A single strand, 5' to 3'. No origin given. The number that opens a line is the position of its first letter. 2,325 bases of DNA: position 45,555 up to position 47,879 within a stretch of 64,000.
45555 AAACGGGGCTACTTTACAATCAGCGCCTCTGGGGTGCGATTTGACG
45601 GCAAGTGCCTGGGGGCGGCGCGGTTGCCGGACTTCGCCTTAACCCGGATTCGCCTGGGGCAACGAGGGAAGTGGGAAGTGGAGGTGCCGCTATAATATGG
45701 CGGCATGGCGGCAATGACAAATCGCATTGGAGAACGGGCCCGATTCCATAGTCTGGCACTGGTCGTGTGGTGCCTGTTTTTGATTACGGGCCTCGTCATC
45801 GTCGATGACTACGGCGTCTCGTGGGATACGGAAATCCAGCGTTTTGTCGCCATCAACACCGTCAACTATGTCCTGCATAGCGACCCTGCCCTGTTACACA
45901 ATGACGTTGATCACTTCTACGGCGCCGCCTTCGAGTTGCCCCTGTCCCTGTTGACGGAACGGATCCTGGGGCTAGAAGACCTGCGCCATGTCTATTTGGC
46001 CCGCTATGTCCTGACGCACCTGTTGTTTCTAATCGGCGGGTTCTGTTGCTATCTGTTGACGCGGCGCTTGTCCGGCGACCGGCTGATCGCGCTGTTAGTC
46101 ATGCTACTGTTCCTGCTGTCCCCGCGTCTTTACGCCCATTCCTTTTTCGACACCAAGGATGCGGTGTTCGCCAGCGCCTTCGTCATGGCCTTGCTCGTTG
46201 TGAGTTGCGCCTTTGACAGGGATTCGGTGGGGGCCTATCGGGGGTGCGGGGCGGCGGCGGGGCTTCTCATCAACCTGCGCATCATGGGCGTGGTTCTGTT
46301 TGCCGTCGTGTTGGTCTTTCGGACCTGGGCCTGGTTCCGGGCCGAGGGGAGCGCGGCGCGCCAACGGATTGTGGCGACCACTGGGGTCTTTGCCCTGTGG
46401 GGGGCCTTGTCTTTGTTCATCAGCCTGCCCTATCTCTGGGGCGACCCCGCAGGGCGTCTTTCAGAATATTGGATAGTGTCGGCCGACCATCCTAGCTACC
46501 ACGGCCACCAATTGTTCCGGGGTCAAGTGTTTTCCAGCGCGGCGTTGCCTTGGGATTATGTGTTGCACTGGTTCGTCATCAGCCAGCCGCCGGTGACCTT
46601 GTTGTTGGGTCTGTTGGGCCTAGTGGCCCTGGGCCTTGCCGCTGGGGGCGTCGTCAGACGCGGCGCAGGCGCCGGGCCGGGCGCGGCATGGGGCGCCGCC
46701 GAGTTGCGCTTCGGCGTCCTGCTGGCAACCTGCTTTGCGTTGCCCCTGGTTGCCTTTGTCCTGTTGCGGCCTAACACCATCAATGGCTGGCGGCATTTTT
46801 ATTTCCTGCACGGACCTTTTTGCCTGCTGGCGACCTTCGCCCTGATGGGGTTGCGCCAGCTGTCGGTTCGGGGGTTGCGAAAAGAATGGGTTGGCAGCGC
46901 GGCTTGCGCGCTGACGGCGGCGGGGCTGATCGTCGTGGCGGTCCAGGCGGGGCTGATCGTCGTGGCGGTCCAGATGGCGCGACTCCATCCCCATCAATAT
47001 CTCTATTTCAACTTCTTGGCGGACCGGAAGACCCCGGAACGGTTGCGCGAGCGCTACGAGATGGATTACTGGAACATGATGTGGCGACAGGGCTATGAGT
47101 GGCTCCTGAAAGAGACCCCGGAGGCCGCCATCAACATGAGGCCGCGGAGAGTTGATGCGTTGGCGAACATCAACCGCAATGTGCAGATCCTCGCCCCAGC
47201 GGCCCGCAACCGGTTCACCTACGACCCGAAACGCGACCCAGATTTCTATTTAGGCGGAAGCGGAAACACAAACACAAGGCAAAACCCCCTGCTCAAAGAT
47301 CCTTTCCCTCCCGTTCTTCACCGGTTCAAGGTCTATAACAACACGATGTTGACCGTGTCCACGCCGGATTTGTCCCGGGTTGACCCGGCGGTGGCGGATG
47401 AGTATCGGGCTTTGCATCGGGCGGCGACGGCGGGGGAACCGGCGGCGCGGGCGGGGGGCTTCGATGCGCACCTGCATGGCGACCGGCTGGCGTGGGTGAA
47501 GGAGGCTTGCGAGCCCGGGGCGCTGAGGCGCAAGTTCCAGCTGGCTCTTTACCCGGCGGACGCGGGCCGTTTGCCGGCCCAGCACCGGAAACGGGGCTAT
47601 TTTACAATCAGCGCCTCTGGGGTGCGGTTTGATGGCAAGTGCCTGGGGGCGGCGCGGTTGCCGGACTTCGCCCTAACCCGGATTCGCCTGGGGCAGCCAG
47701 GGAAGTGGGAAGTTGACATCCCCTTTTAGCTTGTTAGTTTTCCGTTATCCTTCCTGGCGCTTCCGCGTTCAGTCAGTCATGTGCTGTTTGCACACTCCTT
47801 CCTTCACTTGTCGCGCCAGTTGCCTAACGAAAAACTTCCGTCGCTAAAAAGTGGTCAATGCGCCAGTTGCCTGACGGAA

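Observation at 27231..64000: Tandem array of >=16 same-strand paralogues of a ~660-aa GT-C-like membrane protein, continuing beyond the window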

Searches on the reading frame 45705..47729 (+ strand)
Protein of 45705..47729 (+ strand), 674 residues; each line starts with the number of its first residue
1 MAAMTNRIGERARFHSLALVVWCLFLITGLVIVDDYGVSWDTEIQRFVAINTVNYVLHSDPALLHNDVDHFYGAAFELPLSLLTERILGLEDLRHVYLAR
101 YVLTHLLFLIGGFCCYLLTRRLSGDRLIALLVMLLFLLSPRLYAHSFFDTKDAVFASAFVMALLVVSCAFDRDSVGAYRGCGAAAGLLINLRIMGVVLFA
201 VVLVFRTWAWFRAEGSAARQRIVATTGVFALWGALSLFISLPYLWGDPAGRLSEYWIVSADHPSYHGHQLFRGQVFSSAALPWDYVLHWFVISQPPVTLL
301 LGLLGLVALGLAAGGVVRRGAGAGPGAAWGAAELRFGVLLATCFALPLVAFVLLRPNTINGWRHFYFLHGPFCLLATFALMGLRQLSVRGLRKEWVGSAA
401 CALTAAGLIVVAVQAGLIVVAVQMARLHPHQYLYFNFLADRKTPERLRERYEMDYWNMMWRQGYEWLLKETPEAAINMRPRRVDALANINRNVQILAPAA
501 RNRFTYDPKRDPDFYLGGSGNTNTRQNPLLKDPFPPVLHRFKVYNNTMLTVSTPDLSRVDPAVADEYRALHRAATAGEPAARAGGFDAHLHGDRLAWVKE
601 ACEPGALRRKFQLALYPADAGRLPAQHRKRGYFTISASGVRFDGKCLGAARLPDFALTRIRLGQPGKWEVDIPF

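Call 4: search_protein_families(library=pfam, proteins=[window:45705-47729:+], max_evalue=1)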
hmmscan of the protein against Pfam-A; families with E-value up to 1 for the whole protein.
window:45705-47729:+ (674 aa): 4 families
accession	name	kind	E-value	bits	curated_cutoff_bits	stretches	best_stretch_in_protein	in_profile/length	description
PF13231.12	PMT_2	-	0.00013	22.6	26.1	1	101-228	25-148/160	Dolichyl-phosphate-mannose-protein mannosyltransferase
PF19484.4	DUF6020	-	0.0037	16.1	28.3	1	100-167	212-283/604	Family of unknown function (DUF6020)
PF09438.16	DUF2017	-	0.077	13.6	25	1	553-595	68-113/179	Domain of unknown function (DUF2017)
PF11309.13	DUF3112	-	0.28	11.1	23.3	1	193-246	157-210/217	Protein of unknown function (DUF3112)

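Call 5: search_protein_families(library=ncbifam, proteins=[window:45705-47729:+], max_evalue=1)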
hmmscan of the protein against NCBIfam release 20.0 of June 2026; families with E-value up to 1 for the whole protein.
window:45705-47729:+ (674 aa): 0 families

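Call 8: find_homologous_proteins(query=window:45705-47729:+)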
Query window:45705-47729:+ (674 aa): 1192 proteins with E <= 0.001 among 8000 candidates; the best 120 are listed.
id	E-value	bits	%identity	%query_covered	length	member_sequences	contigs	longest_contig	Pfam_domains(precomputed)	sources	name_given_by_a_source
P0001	0.0e+0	1545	100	100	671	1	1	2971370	-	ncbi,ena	-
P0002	0.0e+0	1361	89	100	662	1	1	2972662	PF13231.13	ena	-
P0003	0.0e+0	1195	80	100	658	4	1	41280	-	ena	-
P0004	0.0e+0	1190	78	100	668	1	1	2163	-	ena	-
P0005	0.0e+0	1180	79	99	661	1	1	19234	-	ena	-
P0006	0.0e+0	1167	79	99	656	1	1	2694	PF13231.13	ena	-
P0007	0.0e+0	1161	78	100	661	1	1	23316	-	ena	-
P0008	0.0e+0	1160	78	100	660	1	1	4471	-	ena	-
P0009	0.0e+0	1158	78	100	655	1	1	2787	-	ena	-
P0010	0.0e+0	1156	78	99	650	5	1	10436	-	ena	-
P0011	0.0e+0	1150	77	100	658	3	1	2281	PF13231.13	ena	-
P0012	0.0e+0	1148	77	100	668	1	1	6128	PF13231.13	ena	-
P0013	0.0e+0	1147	77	100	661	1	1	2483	-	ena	-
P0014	0.0e+0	1145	76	100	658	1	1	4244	PF13231.13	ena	-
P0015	0.0e+0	1140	76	100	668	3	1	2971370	-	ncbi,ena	-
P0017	0.0e+0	1137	76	100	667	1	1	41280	PF13231.13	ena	-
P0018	0.0e+0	1137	76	100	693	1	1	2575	PF13231.13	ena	-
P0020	0.0e+0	1130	76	99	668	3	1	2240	PF13231.13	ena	-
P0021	0.0e+0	1129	77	100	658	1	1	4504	PF13231.13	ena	-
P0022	0.0e+0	1129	74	100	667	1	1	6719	PF13231.13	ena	-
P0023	0.0e+0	1128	75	100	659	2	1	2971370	-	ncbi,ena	-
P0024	0.0e+0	1126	76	99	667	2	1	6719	PF13231.13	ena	-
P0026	0.0e+0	1120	77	98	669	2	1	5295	PF13231.13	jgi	-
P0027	0.0e+0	1120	75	100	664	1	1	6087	PF13231.13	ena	-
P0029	0.0e+0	1118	75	100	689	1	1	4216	PF13231.13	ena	-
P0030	0.0e+0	1118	76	99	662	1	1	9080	PF13231.13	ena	-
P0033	0.0e+0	1116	77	100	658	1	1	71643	PF13231.13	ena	-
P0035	0.0e+0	1113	76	100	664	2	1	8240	PF13231.13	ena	-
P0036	0.0e+0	1113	77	98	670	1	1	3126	PF13231.13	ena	-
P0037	0.0e+0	1112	76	99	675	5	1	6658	PF13231.13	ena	-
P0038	0.0e+0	1112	75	99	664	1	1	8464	PF13231.13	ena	-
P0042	0.0e+0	1111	75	100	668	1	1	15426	PF13231.13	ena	-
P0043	0.0e+0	1110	74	100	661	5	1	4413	PF13231.13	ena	-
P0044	0.0e+0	1109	75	99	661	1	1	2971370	PF13231.13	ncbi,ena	-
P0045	0.0e+0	1109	74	99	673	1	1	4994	PF13231.13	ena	-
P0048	0.0e+0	1108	76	99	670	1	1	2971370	PF13231.13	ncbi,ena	-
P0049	0.0e+0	1108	75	100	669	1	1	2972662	PF13231.13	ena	-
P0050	0.0e+0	1106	75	100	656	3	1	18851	PF13231.13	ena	-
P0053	0.0e+0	1105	75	99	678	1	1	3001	PF13231.13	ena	-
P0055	0.0e+0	1104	74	100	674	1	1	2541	PF13231.13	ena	-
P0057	0.0e+0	1103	75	100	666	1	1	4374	PF13231.13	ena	-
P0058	0.0e+0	1100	74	100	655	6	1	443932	PF13231.13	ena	-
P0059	0.0e+0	1100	75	99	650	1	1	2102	PF13231.13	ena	-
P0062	0.0e+0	1098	74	99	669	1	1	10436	PF13231.13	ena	-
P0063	0.0e+0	1098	75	100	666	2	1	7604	PF13231.13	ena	-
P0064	0.0e+0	1096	74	100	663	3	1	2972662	PF13231.13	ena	-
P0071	0.0e+0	1094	75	99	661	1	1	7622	PF13231.13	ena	-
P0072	0.0e+0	1093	74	100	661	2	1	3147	PF13231.13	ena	-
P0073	0.0e+0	1092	74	99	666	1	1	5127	PF13231.13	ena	-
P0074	0.0e+0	1090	75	100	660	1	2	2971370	PF13231.13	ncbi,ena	-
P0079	0.0e+0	1088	74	100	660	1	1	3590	PF13231.13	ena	-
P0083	0.0e+0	1087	76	98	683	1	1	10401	PF13231.13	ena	-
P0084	0.0e+0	1086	73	100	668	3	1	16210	PF13231.13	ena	-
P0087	0.0e+0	1085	75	98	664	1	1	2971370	PF13231.13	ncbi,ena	-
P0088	0.0e+0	1084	73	100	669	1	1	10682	PF13231.13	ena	-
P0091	0.0e+0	1083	74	99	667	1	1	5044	PF13231.13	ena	-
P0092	0.0e+0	1083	75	100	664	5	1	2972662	PF13231.13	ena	-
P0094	0.0e+0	1082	74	100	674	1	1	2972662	PF13231.13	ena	-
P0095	0.0e+0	1082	75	97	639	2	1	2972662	PF13231.13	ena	-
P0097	0.0e+0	1081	74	97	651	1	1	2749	PF13231.13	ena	-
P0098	0.0e+0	1080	75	99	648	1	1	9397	PF13231.13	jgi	-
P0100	0.0e+0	1080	74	100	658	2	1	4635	PF13231.13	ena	-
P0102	0.0e+0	1079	73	100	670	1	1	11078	PF13231.13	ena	-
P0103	0.0e+0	1079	74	98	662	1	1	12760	PF13231.13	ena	-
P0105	0.0e+0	1079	74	100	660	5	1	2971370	PF13231.13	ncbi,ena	-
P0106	0.0e+0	1078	75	100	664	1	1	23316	PF13231.13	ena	-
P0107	0.0e+0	1078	73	100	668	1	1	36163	PF13231.13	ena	-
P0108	0.0e+0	1077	72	100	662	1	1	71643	PF13231.13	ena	-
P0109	0.0e+0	1076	75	98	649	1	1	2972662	PF13231.13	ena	-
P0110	0.0e+0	1075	73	100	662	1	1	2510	PF13231.13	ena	-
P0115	0.0e+0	1073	73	100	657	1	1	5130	PF13231.13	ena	-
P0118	0.0e+0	1072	73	100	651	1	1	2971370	PF13231.13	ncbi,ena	-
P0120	0.0e+0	1071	74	99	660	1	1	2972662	PF13231.13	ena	-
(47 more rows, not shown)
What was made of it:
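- Hundreds of distinct close family members lie on other contigs (call 8).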

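Call 9: find_encoding_contigs(protein=P0001, flank=10000, max_places=4)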
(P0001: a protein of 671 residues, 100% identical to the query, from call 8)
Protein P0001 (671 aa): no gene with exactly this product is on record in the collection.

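Call 10: list_cluster_members(proteins=[P0001, P0002, P0015, P0058])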
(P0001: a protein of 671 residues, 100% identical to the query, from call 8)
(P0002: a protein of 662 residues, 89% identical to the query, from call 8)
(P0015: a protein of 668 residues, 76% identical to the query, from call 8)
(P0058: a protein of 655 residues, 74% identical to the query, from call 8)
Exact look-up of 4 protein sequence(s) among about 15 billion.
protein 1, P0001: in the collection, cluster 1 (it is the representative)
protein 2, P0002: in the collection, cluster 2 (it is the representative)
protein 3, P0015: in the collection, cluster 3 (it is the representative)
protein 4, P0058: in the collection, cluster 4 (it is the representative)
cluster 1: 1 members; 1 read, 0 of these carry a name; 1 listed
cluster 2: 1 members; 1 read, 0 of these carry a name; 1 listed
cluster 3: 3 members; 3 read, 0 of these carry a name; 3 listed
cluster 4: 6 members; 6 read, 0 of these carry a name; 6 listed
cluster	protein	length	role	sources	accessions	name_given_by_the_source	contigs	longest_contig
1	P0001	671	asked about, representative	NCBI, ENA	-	-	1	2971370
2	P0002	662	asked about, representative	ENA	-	-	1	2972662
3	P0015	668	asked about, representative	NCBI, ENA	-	-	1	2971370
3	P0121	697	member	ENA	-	-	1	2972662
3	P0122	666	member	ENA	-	-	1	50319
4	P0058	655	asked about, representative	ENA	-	-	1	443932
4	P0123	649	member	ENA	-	-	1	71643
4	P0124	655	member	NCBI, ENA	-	-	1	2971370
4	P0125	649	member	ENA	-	-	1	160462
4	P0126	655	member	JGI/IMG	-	-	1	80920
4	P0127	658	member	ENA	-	-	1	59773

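Call 16: search_solved_structures(query=A1, max_evalue=10, show_alignments=2)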
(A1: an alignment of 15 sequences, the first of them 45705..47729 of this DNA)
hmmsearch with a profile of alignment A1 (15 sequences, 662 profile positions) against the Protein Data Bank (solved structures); distinct sequences matched with E-value up to 10: 0.

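Call 22: find_related_loci(query=A1, collection=genome_contigs, flank=10000)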
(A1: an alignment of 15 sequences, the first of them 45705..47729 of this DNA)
Query A1 (674 aa) in genome_contigs; peptide patterns used: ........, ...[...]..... (x = any residue, [..] = any of these).
89 stretches matched a pattern, but none encodes a relative of the query by tblastn (E <= 1e-3).
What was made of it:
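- Tried and rejected: The first scan of GTDB representative genomes used patterns from the window paralogues and found no relative (call 22).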

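Call 23: find_encoding_contigs(protein=P0002, flank=10000, max_places=3)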
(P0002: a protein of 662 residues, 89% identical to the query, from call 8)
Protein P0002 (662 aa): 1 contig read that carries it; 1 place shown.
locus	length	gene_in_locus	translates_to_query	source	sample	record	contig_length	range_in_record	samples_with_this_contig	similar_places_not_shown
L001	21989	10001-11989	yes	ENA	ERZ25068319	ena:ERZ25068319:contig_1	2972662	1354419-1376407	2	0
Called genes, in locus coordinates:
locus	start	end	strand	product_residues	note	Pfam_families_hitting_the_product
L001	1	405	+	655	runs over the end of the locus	-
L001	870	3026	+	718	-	-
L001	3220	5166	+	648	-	-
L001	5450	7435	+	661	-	PF13231:PMT_2 (weak)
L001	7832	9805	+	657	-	-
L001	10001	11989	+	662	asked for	PF13231:PMT_2 (weak)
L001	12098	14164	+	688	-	-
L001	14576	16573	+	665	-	-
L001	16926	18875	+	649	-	PF13231:PMT_2 (weak)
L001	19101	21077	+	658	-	-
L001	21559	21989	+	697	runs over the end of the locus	-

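Call 28: predict_structure(alignment_id=A1)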
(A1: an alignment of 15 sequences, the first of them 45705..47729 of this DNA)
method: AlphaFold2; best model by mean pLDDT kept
length: 674 residues; sequences in the alignment: 15
mean_pLDDT: 35.2   pTM: 0.22
mean pLDDT of the five models: 35.2, 34.0, 33.8, 32.2, 32.0
residues with pLDDT >= 90: 0; 70-90: 0; 50-70: 36; < 50: 638
segments of 3 or more residues with pLDDT < 50: 1-99, 117-127, 137-307, 312-342, 345-623, 635-674
pLDDT, mean of each block of 10 residues (from residue 1): 28 44 40 28 37 31 34 35 41 46 51 49 46 49 32 33 31 24 25 33 41 41 41 38 31 31 29 25 34 37 47 45 36 44 48 39 35 39 30 28 31 32 31 28 30 34 37 34 38 31 27 25 26 22 21 31 41 40 33 30 30 44 56 44 29 26 28 27
secondary structure, 60 per line:
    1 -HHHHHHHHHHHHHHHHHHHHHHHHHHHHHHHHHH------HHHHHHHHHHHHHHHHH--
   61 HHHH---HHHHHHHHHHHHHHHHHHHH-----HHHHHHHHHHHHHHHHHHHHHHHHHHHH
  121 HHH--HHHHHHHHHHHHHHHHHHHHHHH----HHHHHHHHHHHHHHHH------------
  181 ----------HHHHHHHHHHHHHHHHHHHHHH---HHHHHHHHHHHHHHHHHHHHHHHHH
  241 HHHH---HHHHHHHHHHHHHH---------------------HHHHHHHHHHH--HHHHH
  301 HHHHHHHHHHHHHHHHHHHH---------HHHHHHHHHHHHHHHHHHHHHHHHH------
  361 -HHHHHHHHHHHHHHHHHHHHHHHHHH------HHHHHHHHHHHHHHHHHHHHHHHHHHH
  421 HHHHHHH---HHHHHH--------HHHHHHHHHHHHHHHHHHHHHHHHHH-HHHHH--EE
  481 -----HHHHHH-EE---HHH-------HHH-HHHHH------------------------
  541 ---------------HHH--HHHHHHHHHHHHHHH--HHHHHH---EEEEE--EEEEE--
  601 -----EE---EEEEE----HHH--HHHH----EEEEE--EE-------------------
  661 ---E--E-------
elements in order (helices of 4 or more, strands of 3 or more residues): H2-35 H42-58 H61-64 H68-87 H93-123 H126-148 H153-168 H191-212 H216-244 H248-261 H283-293 H296-320 H330-354 H362-387 H394-427 H431-436 H445-470 H472-476 H486-491 H512-516 H561-575 H578-583 E587-591 E594-598 E611-615 H625-628 E633-637
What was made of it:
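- Tried and rejected: AF2 with the 15 window paralogues alone gave an unusable model (pLDDT 35, call 28).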

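Call 31: search_protein_representatives(alignment_id=A1)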
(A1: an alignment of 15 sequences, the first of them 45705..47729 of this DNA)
Query: 15 sequences, 662 profile positions. Proteins with E-value up to 0.001 (for the whole library): 6516; up to 1e-10: 4126; up to 1e-30: 1285. The best 150 are listed.
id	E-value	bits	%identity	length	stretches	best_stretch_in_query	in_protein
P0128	3.4e-297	1003.2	-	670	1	1-660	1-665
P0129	7.3e-187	638.6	-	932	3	15-661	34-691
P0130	8.6e-184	628.5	-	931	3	19-655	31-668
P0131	4.6e-183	626.0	-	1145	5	13-648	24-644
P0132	1.5e-182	624.4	-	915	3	15-653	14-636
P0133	1.7e-182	624.2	-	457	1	1-336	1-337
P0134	3.5e-179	613.2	-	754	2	20-653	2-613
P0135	5.6e-178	609.2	-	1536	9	18-469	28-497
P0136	1.1e-174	598.4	-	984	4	21-660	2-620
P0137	1.2e-173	594.9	-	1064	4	16-660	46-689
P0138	1.0e-172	591.9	-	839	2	14-655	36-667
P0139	7.1e-172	589.1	-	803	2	17-653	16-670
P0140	6.8e-169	579.2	-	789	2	19-659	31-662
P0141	4.0e-167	573.4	-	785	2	19-661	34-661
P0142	1.3e-166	571.7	-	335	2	1-250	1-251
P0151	2.7e-159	547.5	-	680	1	16-654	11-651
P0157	3.0e-152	524.2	-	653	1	18-656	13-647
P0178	2.4e-134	465.1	-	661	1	21-653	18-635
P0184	5.3e-133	460.6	-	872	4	11-449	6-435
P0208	3.7e-113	395.1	-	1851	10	573-657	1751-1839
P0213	1.7e-109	383.0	-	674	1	18-661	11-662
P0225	9.2e-100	350.8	-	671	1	18-660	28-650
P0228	3.7e-92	325.7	-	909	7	570-654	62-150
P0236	3.1e-88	312.7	-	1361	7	562-652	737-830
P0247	1.6e-79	283.9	-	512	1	17-538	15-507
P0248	4.3e-79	282.5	-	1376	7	552-657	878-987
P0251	4.4e-77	275.8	-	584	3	308-661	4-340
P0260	7.8e-75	268.4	-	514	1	19-540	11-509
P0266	1.7e-73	264.0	-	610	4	414-661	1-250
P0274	4.5e-71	256.0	-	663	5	554-660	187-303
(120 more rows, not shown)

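Call 32: search_protein_families(library=pfam, proteins=[P0129, P0151, P0157, P0178, P0213, P0225, P0247, P0260, P0208, P0135], max_evalue=0.01)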
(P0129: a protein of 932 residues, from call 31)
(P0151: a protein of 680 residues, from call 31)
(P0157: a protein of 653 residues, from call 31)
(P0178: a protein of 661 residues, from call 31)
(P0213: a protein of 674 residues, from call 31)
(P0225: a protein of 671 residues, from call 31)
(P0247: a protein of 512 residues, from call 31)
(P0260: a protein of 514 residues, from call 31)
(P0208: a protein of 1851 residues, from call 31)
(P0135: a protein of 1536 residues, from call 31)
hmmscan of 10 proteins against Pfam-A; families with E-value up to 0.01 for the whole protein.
P0129 (932 aa): 4 families
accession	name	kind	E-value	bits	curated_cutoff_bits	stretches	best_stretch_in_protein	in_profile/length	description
PF13231.12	PMT_2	-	2.7e-11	44.4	26.1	1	126-259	26-155/160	Dolichyl-phosphate-mannose-protein mannosyltransferase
PF02366.24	PMT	-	3.6e-05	23.9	22.7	1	127-225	88-192/245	Dolichyl-phosphate-mannose-protein mannosyltransferase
PF11420.13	Subtilosin_A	-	0.0034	18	25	0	660-679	13-31/35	Bacteriocin subtilosin A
PF02398.22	Corona_7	-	0.0049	17.8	27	0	115-146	69-100/101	Coronavirus protein 7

P0151 (680 aa): 2 families
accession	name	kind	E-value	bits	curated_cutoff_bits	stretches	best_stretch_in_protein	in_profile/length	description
PF13231.12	PMT_2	-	1.1e-09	39.1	26.1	1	97-227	26-152/160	Dolichyl-phosphate-mannose-protein mannosyltransferase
PF09852.15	DUF2079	-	0.0076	15.8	28.2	1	102-170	73-141/459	Predicted membrane protein (DUF2079)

P0157 (653 aa): 2 families
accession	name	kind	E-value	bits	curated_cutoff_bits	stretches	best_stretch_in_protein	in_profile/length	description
PF13231.12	PMT_2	-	4e-05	24.3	26.1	1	98-239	25-156/160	Dolichyl-phosphate-mannose-protein mannosyltransferase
PF02366.24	PMT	-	0.0026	17.8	22.7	1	103-231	91-228/245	Dolichyl-phosphate-mannose-protein mannosyltransferase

P0178 (661 aa): 1 family
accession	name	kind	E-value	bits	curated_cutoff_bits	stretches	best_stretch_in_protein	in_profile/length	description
PF13231.12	PMT_2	-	2.9e-07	31.3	26.1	1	113-239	42-158/160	Dolichyl-phosphate-mannose-protein mannosyltransferase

P0213 (674 aa): 1 family
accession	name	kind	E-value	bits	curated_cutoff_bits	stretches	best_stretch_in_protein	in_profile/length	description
PF13231.12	PMT_2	-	4.2e-06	27.5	26.1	1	109-237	41-158/160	Dolichyl-phosphate-mannose-protein mannosyltransferase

P0225 (671 aa): 1 family
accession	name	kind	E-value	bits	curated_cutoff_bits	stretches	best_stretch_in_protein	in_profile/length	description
PF13231.12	PMT_2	-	1.9e-06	28.6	26.1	1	110-250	24-159/160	Dolichyl-phosphate-mannose-protein mannosyltransferase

P0247 (512 aa): 2 families
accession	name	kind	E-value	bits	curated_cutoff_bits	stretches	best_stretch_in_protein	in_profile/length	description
PF13231.12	PMT_2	-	1.3e-06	29.1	26.1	1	92-224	25-155/160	Dolichyl-phosphate-mannose-protein mannosyltransferase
PF02366.24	PMT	-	0.00019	21.6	22.7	1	93-210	87-209/245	Dolichyl-phosphate-mannose-protein mannosyltransferase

P0260 (514 aa): 1 family
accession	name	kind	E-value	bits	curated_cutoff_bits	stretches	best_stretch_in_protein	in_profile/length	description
PF13231.12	PMT_2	-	4.3e-10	40.5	26.1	1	65-226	4-158/160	Dolichyl-phosphate-mannose-protein mannosyltransferase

P0208 (1851 aa): 1 family
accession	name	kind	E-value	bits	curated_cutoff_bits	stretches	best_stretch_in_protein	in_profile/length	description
PF04932.20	Wzy_C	-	1.9e-14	54.1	31.7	1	258-421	2-148/149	O-Antigen ligase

P0135 (1536 aa): 1 family
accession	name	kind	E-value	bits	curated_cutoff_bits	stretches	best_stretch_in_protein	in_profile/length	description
PF13231.12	PMT_2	-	2.1e-10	41.5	26.1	1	117-259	26-158/160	Dolichyl-phosphate-mannose-protein mannosyltransferase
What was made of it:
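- On Pfam PMT_2 (PF13231): Relatives found with the family profile score 27.5-44.4 bits (call 32), so the link is transitive only.
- PMT_2: relatives P0129, P0151 and P0135 score 44, 39 and 41 bits against a cut-off of 26.1 (call 32). The only Pfam families hit are PMT_2 and PMT (calls 4, 32).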
